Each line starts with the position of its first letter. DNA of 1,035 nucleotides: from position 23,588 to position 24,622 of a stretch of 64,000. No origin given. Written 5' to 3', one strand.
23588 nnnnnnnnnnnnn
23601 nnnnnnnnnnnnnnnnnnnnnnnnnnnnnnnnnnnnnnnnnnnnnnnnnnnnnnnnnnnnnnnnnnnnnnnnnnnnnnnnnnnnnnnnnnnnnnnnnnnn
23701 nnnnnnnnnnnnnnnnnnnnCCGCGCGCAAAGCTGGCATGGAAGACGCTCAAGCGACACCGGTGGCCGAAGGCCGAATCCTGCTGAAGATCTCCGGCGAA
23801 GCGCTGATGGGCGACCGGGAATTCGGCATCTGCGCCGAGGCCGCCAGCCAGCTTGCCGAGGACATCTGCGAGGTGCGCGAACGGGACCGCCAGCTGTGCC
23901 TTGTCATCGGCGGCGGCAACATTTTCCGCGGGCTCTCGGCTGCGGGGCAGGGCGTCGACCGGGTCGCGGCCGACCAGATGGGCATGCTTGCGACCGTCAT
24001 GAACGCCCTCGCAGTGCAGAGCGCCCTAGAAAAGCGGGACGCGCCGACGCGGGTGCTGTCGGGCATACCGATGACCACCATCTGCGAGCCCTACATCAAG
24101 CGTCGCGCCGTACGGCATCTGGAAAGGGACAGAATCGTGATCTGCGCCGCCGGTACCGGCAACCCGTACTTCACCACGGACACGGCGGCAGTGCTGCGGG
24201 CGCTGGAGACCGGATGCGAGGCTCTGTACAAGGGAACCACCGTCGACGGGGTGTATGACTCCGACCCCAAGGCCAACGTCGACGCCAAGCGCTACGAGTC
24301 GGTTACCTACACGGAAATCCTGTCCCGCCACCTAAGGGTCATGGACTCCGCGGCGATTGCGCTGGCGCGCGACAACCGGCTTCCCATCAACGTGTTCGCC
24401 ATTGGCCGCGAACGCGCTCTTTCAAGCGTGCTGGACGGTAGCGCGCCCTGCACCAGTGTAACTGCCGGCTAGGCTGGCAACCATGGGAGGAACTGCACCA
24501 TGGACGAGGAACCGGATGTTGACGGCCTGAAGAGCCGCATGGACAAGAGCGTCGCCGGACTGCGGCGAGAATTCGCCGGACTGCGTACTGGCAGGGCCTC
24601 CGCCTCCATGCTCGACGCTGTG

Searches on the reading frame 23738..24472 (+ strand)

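Call 42: search_protein_families(library=pfam, proteins=[window:23738-24472:+], max_evalue=0.001)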
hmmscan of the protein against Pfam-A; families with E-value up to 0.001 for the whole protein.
window:23738-24472:+ (244 aa): 1 family
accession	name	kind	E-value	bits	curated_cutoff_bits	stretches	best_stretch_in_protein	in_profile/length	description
PF00696.33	AA_kinase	-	2.4e-30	106.5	24.9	1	13-220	2-233/234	Amino acid kinase family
